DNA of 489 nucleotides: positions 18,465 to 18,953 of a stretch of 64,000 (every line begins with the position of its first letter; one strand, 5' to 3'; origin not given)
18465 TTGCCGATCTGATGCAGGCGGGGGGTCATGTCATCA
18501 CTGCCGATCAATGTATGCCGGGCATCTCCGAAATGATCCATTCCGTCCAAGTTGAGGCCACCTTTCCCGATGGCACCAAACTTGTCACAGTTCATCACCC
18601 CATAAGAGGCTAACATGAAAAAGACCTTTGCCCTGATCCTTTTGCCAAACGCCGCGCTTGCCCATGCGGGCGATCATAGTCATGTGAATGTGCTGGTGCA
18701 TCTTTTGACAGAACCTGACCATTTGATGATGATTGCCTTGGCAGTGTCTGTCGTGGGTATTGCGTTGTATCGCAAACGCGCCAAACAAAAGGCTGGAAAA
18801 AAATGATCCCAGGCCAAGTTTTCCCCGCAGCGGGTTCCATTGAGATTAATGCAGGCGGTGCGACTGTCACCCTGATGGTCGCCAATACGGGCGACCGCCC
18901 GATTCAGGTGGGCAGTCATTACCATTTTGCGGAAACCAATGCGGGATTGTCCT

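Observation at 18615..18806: A 63-aa 'mini-UreJ': single-pass His-rich peptide embedded in the urease operon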

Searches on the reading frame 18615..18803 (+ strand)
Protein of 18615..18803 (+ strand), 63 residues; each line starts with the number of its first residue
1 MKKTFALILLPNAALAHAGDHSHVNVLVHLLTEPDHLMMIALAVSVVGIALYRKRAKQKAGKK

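Call 4: search_protein_families(library=ncbifam, proteins=[window:18615-18803:+], max_evalue=10)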
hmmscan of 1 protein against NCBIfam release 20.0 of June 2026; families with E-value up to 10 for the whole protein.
window:18615-18803:+ (63 aa): 2 families
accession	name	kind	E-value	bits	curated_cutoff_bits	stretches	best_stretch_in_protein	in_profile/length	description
NF038356.1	actino_DLW39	hypoth_equivalog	0.027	14.3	24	1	41-61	6-26/38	DLW-39 family protein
TIGR04296.1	PEFG-CTERM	domain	0.042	13.5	25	1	38-55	9-26/30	PEFG-CTERM sorting domain-containing protein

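Call 5: search_protein_families(library=pfam, proteins=[window:18615-18803:+], max_evalue=10)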
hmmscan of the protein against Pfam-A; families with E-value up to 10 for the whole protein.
window:18615-18803:+ (63 aa): 2 families
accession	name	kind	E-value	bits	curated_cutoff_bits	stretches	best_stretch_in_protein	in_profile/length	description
PF04955.18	HupE_UreJ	-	0.00055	19.9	23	1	6-55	2-53/179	HupE / UreJ protein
PF20665.3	Zw10_middle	-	0.07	13.4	23.6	1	7-52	10-55/230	Centromere/kinetochore protein zw10, middle domain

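Call 6: find_homologous_proteins(query=window:18615-18803:+, max_evalue=10)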
Query window:18615-18803:+ (63 aa): 13 proteins with E <= 10 among 14 candidates.
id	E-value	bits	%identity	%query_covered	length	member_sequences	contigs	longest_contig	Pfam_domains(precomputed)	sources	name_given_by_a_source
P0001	4.4e-32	125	100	100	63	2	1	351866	-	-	-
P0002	2.7e-28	114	92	100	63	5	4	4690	-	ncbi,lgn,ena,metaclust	metaclust:\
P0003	1.9e-27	111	86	100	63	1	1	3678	PF04955.19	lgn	-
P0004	2.7e-27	110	90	100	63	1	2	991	-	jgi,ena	-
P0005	3.6e-27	110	87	100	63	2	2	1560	-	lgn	-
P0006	5.5e-27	109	89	100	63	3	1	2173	-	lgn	-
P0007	1.4e-25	105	81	100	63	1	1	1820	-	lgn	-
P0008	8.0e-21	90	81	86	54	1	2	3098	-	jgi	jgi:hydrogenase/urease accessory protein HupE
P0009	2.4e-17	79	67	100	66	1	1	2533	PF04955.19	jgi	jgi:hydrogenase/urease accessory protein HupE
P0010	7.9e-17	78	67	100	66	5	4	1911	PF04955.19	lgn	-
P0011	5.9e-16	75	74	90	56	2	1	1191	-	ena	-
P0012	6.5e-16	75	78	78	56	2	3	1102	-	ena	-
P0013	2.6e-7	48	59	84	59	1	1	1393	PF04955.19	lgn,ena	-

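Call 27: search_protein_representatives(alignment_id=A1)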
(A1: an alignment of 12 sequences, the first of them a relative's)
Query: 12 sequences, 63 profile positions. Proteins with E-value up to 0.001 (for the whole library): 387; up to 1e-10: 16; up to 1e-30: 1. The best 150 are listed.
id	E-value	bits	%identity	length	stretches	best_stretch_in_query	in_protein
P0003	8.3e-35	134.8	-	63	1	1-63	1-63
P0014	2.3e-14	69.3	-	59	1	1-55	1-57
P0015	4.1e-14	68.6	-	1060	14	29-48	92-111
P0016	7.9e-14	67.6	-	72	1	4-62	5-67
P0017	1.9e-13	66.4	-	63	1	1-52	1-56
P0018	1.1e-12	64.1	-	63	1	1-57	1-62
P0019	2.1e-12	63.1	-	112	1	1-56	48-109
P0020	2.1e-12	63.1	-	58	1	1-54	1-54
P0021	2.3e-12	63.0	-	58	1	7-54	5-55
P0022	4.2e-12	62.1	-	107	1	1-57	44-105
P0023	4.9e-12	61.9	-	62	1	3-57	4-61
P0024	5.6e-12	61.7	-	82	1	6-59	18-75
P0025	1.4e-11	60.5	-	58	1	5-58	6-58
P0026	1.5e-11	60.4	-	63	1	1-55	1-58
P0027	3.9e-11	59.0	-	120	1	1-57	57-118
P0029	1.1e-10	57.6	-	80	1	7-61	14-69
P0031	1.7e-10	57.0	-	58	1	1-53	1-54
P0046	6.8e-09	51.9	-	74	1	6-56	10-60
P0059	2.9e-08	49.8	-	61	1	1-58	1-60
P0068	5.1e-08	49.0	-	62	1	1-55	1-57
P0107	6.1e-07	45.6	-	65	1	1-62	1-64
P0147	3.5e-06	43.2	-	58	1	1-55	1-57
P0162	6.1e-06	42.4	-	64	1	1-59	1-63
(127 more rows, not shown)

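Call 34: find_related_loci(query=A3, collection=genome_contigs, flank=6000)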
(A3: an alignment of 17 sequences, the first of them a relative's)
Query A3 (63 aa) in genome_contigs; peptide patterns used: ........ (x = any residue, [..] = any of these).
120 stretches matched a pattern; 50 encode a relative of the query (tblastn E <= 1e-3); 50 distinct loci.
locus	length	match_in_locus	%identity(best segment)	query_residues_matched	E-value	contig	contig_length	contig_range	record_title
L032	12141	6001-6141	69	7-54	5e-16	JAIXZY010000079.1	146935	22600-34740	MAG: Rhodobacteraceae bacterium isolate D8_MAG_00066 pond_D8_MAG_00066_000000000044, whole genome shotgun sequence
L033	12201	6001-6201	51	3-63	9e-14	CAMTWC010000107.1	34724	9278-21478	MAG: uncultured Gammaproteobacteria bacterium isolate G05_MAG_00002 genome assembly, contig: G05_MAG_00002_000000000098,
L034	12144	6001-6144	61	6-54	1e-13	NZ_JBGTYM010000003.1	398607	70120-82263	Neotabrizicola sp. sgz301269 L148_scaffold3, whole genome shotgun sequence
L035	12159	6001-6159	63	1-53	1e-13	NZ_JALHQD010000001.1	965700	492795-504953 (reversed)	MAG: Tabrizicola sp. isolate bin.65 c_000000000011, whole genome shotgun sequence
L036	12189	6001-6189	48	1-63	2e-12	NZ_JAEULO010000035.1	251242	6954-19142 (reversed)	MAG: Tabrizicola sp. isolate new MAG-123 k141_1748882, whole genome shotgun sequence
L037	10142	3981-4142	44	9-59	6e-12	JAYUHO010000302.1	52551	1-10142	MAG: Cypionkella sp. isolate GFS_8474 GFS_8474_301, whole genome shotgun sequence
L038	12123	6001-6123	55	1-42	1e-11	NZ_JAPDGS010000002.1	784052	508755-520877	Rhodobacter sp. KR11 NODE_2_length_784052_cov_1388.336073, whole genome shotgun sequence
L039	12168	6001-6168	48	11-63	2e-11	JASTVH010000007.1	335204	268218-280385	Marinobacteraceae bacterium S3BR75-40.1 NODE_7_length_335204_cov_39.144397, whole genome shotgun sequence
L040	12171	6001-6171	44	4-58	9e-11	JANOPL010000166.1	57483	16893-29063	MAG: Hyphomicrobiales bacterium isolate VAR_4_metabat_55 VAR_4_k141_2073444, whole genome shotgun sequence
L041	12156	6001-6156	56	6-55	1e-10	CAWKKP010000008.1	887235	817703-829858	MAG: uncultured Alphaproteobacteria bacterium isolate MFD04651.bin.1.140 genome assembly, contig: contig_9706, whole gen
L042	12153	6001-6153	49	6-56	3e-10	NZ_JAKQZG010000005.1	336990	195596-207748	Jiella sp. LLJ827 5, whole genome shotgun sequence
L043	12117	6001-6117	62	1-36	3e-10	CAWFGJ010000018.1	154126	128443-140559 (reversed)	MAG: uncultured Alphaproteobacteria bacterium isolate MFD02832.bin.2.132 genome assembly, contig: contig_5398, whole gen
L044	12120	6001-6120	59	17-57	5e-10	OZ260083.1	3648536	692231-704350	MAG: uncultured Rhodobacteraceae bacterium isolate NI882-mx-bin04 genome assembly, chromosome: 1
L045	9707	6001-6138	52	16-58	7e-10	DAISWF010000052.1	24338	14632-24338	MAG TPA_asm: Burkholderiaceae bacterium isolate CTOTU2289 NODE_951_length_24338_cov_4.329902, whole genome shotgun seque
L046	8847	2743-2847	58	1-36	7e-9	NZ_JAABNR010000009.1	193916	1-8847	Stagnihabitans tardus strain CYK-10 contig00009, whole genome shotgun sequence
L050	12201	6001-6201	46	1-61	4e-8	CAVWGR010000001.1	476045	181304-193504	MAG: uncultured Alphaproteobacteria bacterium isolate MFD04651.bin.1.215 genome assembly, contig: contig_1545, whole gen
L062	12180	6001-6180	40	9-63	1e-6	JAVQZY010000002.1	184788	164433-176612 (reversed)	MAG: Burkholderiales bacterium isolate SKYGB_n_bin28 contig_1885, whole genome shotgun sequence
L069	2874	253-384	42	17-60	2e-5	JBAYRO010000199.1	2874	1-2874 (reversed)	MAG: Burkholderiaceae bacterium isolate SO_2016_LW2_45 scaffold88798_LW138R_2016, whole genome shotgun sequence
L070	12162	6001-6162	40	1-51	6e-5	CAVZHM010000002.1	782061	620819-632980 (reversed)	MAG: uncultured Alphaproteobacteria bacterium isolate MFD04651.bin.2.114 genome assembly, contig: contig_2612, whole gen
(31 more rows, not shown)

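Call 41: find_related_loci(query=A1, collection=metagenome_contigs, flank=1500)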
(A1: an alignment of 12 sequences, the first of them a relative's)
Query A1 (63 aa) in metagenome_contigs; peptide patterns used: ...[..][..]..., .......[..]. (x = any residue, [..] = any of these).
600 stretches matched a pattern, but none encodes a relative of the query by tblastn (E <= 1e-3).

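Call 42: find_encoding_contigs(protein=P0002, flank=2500, max_places=3)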
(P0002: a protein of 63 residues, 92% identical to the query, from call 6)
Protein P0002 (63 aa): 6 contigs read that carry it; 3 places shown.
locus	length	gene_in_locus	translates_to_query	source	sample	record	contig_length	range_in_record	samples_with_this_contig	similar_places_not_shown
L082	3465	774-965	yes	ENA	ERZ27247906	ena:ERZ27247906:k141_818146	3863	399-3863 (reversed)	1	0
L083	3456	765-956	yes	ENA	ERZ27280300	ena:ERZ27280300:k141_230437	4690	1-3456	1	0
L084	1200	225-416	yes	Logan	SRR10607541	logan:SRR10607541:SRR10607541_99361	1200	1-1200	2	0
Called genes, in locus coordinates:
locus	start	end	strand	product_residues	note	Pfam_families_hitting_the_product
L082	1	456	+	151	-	?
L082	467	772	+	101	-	PF00547:Urease_gamma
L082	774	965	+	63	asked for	-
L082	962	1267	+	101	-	PF00699:Urease_beta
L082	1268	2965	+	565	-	PF00449:Urease_alpha, PF01979:Amidohydro_1, PF07969:Amidohydro_3 (weak)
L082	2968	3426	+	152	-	PF02814:UreE_N, PF05194:UreE_C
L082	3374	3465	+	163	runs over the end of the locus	?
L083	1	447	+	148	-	?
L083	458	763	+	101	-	PF00547:Urease_gamma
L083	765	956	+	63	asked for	-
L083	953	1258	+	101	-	PF00699:Urease_beta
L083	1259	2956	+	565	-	PF00449:Urease_alpha, PF01979:Amidohydro_1, PF07969:Amidohydro_3 (weak)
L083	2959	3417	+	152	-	PF02814:UreE_N, PF05194:UreE_C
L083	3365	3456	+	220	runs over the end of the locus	PF01730:UreF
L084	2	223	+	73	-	?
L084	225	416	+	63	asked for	-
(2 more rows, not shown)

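Call 43: find_encoding_contigs(protein=P0007, flank=2500, max_places=2)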
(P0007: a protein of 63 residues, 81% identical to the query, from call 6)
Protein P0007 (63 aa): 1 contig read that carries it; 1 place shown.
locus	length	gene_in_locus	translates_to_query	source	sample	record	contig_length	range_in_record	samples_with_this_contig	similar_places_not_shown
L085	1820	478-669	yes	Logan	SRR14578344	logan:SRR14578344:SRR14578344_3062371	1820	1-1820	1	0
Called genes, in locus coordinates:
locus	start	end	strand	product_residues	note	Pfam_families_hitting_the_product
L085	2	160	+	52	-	?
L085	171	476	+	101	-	PF00547:Urease_gamma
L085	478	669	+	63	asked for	-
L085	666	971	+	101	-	PF00699:Urease_beta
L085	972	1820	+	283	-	?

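Call 44: find_encoding_contigs(protein=P0003, flank=2500, max_places=2)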
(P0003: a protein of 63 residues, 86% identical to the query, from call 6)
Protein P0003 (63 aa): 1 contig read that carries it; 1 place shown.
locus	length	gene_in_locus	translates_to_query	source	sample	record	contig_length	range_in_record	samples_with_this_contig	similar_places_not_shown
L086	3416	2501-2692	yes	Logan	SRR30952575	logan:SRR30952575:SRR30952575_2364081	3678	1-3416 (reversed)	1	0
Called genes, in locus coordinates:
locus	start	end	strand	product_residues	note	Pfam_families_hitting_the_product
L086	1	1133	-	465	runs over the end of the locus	?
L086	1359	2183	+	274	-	PF01774:UreD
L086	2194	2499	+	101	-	PF00547:Urease_gamma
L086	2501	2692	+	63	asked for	PF04955:HupE_UreJ (weak)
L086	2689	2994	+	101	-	PF00699:Urease_beta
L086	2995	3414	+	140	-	?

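Call 45: find_encoding_contigs(protein=P0009, flank=2500, max_places=1)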
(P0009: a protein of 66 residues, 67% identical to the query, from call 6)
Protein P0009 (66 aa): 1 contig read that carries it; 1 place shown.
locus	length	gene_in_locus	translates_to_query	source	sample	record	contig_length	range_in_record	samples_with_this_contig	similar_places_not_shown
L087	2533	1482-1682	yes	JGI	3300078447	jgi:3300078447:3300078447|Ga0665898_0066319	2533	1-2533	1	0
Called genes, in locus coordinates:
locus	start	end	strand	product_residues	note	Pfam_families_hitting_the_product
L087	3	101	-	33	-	?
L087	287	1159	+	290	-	PF01774:UreD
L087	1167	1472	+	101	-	PF00547:Urease_gamma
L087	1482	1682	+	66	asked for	PF04955:HupE_UreJ (weak)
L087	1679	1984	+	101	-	PF00699:Urease_beta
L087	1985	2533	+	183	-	?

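Call 46: find_encoding_contigs(protein=P0010, flank=2500, max_places=1)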
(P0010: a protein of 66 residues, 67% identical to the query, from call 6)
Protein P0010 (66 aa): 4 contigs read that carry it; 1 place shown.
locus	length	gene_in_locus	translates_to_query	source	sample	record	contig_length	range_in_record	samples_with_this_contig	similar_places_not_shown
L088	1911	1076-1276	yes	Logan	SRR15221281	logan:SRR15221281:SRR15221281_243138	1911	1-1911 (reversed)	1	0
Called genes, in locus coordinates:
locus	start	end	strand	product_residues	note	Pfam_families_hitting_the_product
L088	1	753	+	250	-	?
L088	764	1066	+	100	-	PF00547:Urease_gamma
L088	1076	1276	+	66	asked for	PF04955:HupE_UreJ (weak)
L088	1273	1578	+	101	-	PF00699:Urease_beta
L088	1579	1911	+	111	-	?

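Call 47: find_encoding_contigs(protein=P0005, flank=2500, max_places=1)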
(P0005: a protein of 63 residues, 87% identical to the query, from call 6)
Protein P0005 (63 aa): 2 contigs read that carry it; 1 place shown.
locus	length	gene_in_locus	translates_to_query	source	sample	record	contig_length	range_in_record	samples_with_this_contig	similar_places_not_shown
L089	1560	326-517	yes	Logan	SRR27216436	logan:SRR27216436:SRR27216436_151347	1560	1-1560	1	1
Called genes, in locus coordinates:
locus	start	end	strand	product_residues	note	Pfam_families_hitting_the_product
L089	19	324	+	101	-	PF00547:Urease_gamma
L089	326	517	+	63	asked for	-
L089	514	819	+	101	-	PF00699:Urease_beta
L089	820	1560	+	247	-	?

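Call 48: find_encoding_contigs(protein=P0006, flank=2500, max_places=1)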
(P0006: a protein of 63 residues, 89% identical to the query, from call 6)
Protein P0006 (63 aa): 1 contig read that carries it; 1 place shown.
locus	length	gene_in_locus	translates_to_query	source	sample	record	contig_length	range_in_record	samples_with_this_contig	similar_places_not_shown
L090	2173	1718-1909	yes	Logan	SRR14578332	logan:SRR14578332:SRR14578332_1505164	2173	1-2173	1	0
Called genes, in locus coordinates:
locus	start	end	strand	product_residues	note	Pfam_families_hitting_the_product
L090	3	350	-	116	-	?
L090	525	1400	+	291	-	PF01774:UreD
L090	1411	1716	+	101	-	PF00547:Urease_gamma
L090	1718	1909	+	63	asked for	-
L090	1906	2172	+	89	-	?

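Call 59: predict_structure(alignment_id=A2)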
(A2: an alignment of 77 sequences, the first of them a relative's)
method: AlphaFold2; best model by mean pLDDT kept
length: 63 residues; sequences in the alignment: 77
mean_pLDDT: 83.7   pTM: 0.50
mean pLDDT of the five models: 83.7, 82.1, 78.5, 78.5, 78.3
residues with pLDDT >= 90: 26; 70-90: 29; 50-70: 8; < 50: 0
segments of 3 or more residues with pLDDT < 50: none
pLDDT, mean of each block of 10 residues (from residue 1): 76 72 75 92 98 93 71
secondary structure, 60 per line:
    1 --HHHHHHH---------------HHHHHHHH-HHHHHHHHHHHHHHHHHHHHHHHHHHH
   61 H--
elements in order: H3-9 H25-32 H34-61

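Call 67: search_protein_families(library=pfam, proteins=[L041:4442-5845:+, L050:6274-7287:+, L042:2923-4131:+, L042:4139-5947:+, L042:6195-6950:+, L070:5201-5935:-, L069:429-1124:+, L069:1174-2787:+, L062:5408-5929:+, L062:5827-7107:-], max_evalue=0.00001)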
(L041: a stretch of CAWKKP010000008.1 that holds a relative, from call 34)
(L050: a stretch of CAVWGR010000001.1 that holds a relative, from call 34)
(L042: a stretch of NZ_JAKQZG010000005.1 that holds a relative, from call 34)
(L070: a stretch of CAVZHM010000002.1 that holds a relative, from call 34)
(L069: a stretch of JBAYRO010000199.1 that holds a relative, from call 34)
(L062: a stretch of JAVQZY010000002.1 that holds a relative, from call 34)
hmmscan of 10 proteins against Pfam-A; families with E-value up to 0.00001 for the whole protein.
L041:4442-5845:+ (468 aa): 1 family
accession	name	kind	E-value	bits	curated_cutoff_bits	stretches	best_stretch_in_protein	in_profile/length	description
PF01425.27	Amidase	-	1.1e-107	361.3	27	1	27-447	2-444/445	Amidase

L050:6274-7287:+ (338 aa): 2 families
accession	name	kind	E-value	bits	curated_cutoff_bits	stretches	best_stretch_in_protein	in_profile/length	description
PF08240.17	ADH_N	-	1.8e-22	80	23.5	1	23-125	1-99/104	Alcohol dehydrogenase GroES-like domain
PF00107.32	ADH_zinc_N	-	3.3e-15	56.6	31.8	1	173-299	2-127/129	Zinc-binding dehydrogenase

L042:2923-4131:+ (403 aa): 2 families
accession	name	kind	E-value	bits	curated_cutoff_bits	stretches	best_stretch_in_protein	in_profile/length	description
PF14720.11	NiFe_hyd_SSU_C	-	2.9e-32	111.3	27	1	264-344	1-77/80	NiFe/NiFeSe hydrogenase small subunit C-terminal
PF01058.29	Oxidored_q6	-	1.4e-26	93.1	27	1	99-244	1-127/128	NADH ubiquinone oxidoreductase, 20 Kd subunit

L042:4139-5947:+ (603 aa): 1 family
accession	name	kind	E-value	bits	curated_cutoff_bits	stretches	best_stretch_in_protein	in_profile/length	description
PF00374.24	NiFeSe_Hases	-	2.5e-218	726.5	25.8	1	54-588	1-508/508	Nickel-dependent hydrogenase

L042:6195-6950:+ (252 aa): 1 family
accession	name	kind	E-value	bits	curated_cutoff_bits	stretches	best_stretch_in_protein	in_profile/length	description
PF01292.26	Ni_hydr_CYTB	-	2.7e-33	115.7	30.1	1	35-242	1-179/179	Prokaryotic cytochrome b561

L070:5201-5935:- (244 aa): 4 families
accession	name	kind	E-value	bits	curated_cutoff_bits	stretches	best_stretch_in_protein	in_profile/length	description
PF02798.26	GST_N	-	1.1e-10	42.1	20.9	1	38-113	2-76/76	Glutathione S-transferase, N-terminal domain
PF13409.12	GST_N_2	-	2e-07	31.9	25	1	49-114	4-70/70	Glutathione S-transferase, N-terminal domain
PF13417.12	GST_N_3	-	3.3e-07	31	22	1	41-114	1-70/75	Glutathione S-transferase, N-terminal domain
PF00043.30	GST_C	-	5.1e-06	27.1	20.7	0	160-229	22-93/93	Glutathione S-transferase, C-terminal domain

L069:429-1124:+ (232 aa): 2 families
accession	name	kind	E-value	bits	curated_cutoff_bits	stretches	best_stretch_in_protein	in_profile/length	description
PF00702.32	Hydrolase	-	1.4e-14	55.4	26.4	1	5-189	1-191/191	haloacid dehalogenase-like hydrolase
PF13419.12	HAD_2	-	5.3e-06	27.1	23.8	1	96-194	76-177/178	Haloacid dehalogenase-like hydrolase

L069:1174-2787:+ (538 aa): 1 family
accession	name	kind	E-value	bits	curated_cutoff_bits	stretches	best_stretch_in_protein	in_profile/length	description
PF01019.26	G_glu_transpept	-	3.4e-153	511.6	27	1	38-533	2-512/512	Gamma-glutamyltranspeptidase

L062:5408-5929:+ (174 aa): 1 family
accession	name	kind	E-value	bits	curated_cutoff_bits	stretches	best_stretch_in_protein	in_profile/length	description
PF14534.12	DUF4440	-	2.4e-10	41.3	25.2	1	53-158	1-107/107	Domain of unknown function (DUF4440)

L062:5827-7107:- (426 aa): 1 family
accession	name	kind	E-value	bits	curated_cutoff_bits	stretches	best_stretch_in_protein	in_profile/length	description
PF07969.17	Amidohydro_3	-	3.3e-13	50.3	29.7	1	42-193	1-139/472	Amidohydrolase family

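Call 70: search_protein_families(library=pfam, alignment_id=A2, max_evalue=0.01)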
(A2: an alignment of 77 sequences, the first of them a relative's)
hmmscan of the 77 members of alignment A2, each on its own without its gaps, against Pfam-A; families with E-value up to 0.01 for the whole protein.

A. member 1, P0001 (63 aa): 1 family
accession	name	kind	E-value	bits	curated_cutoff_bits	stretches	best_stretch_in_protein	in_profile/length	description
PF04955.18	HupE_UreJ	-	0.00055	19.9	23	1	6-55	2-53/179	HupE / UreJ protein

B. families by the number of members that match (of 77 scanned): 9 families
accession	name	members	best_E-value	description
PF04955.18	HupE_UreJ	62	2.1e-08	HupE / UreJ protein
PF04956.18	TrbC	9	0.0001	TrbC/VIRB2 pilin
PF20506.3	DUF6732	7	4e-05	Family of unknown function (DUF6732)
PF06724.16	DUF1206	3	1.6e-05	Domain of Unknown Function (DUF1206)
PF09534.15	Trp_oprn_chp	1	0.003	Tryptophan-associated transmembrane protein (Trp_oprn_chp)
PF05653.20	Mg_trans_NIPA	1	0.0034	Magnesium transporter NIPA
PF05145.17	AbrB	1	0.0069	Transition state regulatory protein AbrB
PF22954.2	DUF7027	1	0.0071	Domain of unknown function (DUF7027)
PF00746.26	Gram_pos_anchor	1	0.008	LPXTG cell wall anchor motif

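Call 71: search_protein_families(library=ncbifam, alignment_id=A2, max_evalue=0.01)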
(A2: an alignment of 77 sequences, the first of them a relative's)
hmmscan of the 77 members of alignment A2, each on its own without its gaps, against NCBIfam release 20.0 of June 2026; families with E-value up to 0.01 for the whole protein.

A. member 1, P0001 (63 aa): 0 families

B. families by the number of members that match (of 77 scanned): 9 families
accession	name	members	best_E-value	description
NF038356.1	actino_DLW39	5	2.7e-05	DLW-39 family protein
TIGR01167.1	LPXTG_anchor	2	0.0029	LPXTG cell wall anchor domain-containing protein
NF051874.1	PVV_CTERM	1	7.1e-05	PVV-CTERM domain-containing choice-of-anchor G protein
NF007081.0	PRK09535.1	1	0.0026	vitamin B12 ABC transporter permease BtuC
TIGR03745.1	conj_TIGR03745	1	0.0028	TIGR03745 family integrating conjugative element membrane protein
NF040685.1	conju_mem_TcpD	1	0.0033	conjugal transfer membrane protein TcpD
NF038342.1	FACL_FadD6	1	0.0064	long-chain-acyl-CoA synthetase FadD6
NF008676.0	PRK11689.1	1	0.0088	aromatic amino acid DMT transporter YddG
TIGR04174.1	IPTL_CTERM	1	0.0099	IPTL-CTERM sorting domain-containing protein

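Call 72: search_protein_families(library=pfam, proteins=[P0059, P0068, P0107, P0147, P0162, P0013, P0014], max_evalue=1)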
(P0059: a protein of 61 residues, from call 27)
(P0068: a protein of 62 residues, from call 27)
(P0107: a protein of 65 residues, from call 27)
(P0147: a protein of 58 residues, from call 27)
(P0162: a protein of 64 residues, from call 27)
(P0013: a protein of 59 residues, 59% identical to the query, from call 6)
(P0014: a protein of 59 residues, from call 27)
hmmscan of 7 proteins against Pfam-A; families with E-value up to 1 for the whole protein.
P0059 (61 aa): 3 families
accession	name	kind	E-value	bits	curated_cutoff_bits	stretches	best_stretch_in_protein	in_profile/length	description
PF04955.18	HupE_UreJ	-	0.0031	17.5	23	1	7-57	2-55/179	HupE / UreJ protein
PF00579.31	tRNA-synt_1b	-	0.1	12.3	21.1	1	3-49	5-49/292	tRNA synthetases class I (W and Y)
PF20506.3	DUF6732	-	0.25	11.6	27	1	1-37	1-37/72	Family of unknown function (DUF6732)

P0068 (62 aa): 2 families
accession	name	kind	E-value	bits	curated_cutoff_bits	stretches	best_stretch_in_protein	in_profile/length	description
PF04955.18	HupE_UreJ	-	0.00012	22.1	23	1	8-52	3-49/179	HupE / UreJ protein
PF06724.16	DUF1206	-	0.013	16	26.2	1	13-60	19-68/70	Domain of Unknown Function (DUF1206)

P0107 (65 aa): 2 families
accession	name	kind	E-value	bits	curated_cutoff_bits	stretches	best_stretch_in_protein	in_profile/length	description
PF20506.3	DUF6732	-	0.0094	16.2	27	1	1-49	1-49/72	Family of unknown function (DUF6732)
PF04955.18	HupE_UreJ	-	0.059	13.3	23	1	8-51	3-49/179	HupE / UreJ protein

P0147 (58 aa): 2 families
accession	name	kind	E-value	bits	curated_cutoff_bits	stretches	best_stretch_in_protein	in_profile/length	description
PF04955.18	HupE_UreJ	-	0.0043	17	23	1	8-49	3-45/179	HupE / UreJ protein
PF04956.18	TrbC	-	0.03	15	27.9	1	4-57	17-72/98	TrbC/VIRB2 pilin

P0162 (64 aa): 2 families
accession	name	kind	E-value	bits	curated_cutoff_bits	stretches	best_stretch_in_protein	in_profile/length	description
PF05542.16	DUF760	-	0.24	12.2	20.2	1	44-61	59-76/83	Protein of unknown function (DUF760)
PF20506.3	DUF6732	-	0.51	10.6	27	1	1-29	1-30/72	Family of unknown function (DUF6732)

P0013 (59 aa): 3 families
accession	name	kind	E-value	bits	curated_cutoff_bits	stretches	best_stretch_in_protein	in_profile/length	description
PF04955.18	HupE_UreJ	-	2.3e-05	24.4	23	1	9-51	4-49/179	HupE / UreJ protein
PF04956.18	TrbC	-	0.0001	22.9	27.9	1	7-54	20-66/98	TrbC/VIRB2 pilin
PF02656.20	DUF202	-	0.095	13.6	23.4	1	6-58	17-64/68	Domain of unknown function (DUF202)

P0014 (59 aa): 3 families
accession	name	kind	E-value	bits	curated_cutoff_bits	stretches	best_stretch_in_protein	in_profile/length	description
PF04955.18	HupE_UreJ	-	6e-06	26.3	23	1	8-51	3-47/179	HupE / UreJ protein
PF06724.16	DUF1206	-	1.6e-05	25.3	26.2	1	5-59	11-67/70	Domain of Unknown Function (DUF1206)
PF04956.18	TrbC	-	0.0013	19.3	27.9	1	4-56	17-68/98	TrbC/VIRB2 pilin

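Call 80: list_cluster_members(proteins=[P0002, P0014, P0016, P0017, P0020, P0025, P0031, P0046, P0029, P0024])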
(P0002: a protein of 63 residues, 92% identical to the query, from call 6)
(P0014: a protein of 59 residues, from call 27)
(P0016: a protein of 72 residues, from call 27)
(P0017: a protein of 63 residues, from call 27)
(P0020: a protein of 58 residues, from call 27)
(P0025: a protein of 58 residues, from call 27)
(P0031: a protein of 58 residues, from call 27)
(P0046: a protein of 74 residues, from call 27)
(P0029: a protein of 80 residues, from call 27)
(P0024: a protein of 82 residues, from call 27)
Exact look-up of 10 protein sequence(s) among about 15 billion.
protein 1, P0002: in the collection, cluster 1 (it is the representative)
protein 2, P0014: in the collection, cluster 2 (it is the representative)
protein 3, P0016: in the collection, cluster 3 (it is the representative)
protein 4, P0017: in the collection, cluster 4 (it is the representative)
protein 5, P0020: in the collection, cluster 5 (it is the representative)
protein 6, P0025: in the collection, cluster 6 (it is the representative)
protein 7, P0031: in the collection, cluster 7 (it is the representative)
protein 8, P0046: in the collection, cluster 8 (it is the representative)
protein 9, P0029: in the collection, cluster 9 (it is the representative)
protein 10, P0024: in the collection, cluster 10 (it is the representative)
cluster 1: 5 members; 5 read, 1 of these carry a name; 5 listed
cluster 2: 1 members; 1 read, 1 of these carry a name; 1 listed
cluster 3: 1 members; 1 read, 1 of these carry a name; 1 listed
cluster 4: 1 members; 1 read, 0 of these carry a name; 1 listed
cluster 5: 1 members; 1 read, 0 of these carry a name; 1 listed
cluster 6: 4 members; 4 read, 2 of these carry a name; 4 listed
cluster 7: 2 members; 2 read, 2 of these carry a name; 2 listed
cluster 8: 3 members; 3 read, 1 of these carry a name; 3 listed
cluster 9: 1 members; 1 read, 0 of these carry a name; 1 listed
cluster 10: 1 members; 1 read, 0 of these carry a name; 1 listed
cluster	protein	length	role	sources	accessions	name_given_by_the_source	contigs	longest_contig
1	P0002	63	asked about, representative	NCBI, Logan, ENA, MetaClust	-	\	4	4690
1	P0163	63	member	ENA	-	-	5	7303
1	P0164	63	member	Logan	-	-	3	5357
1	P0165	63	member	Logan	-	-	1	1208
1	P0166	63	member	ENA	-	-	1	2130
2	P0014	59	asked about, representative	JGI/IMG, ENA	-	hydrogenase/urease accessory protein HupE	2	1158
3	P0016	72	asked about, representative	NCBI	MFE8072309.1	hypothetical protein QQM79_14730 [Marinobacteraceae bacterium S3BR75-40.1]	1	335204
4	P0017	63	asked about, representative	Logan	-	-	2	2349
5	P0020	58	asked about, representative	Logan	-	-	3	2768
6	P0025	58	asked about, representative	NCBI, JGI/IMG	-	hypothetical protein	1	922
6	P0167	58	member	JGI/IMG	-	hypothetical protein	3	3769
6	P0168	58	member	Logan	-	-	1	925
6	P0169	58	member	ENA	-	-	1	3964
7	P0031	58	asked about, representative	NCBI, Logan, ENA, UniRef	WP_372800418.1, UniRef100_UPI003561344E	hypothetical protein [Paracoccus seriniphilus] | hypothetical protein n=1 Tax=Paracoccus seriniphilus TaxID=184748 RepID=UPI003561344E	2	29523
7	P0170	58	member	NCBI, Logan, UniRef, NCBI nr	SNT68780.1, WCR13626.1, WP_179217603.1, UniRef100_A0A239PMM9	hypothetical protein [Paracoccus seriniphilus] | PEP-CTERM protein-sorting domain-containing protein n=1 Tax=Paracoccus seriniphilus ...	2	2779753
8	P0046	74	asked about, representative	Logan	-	-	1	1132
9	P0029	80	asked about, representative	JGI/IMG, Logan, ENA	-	-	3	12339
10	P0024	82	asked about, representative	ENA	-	-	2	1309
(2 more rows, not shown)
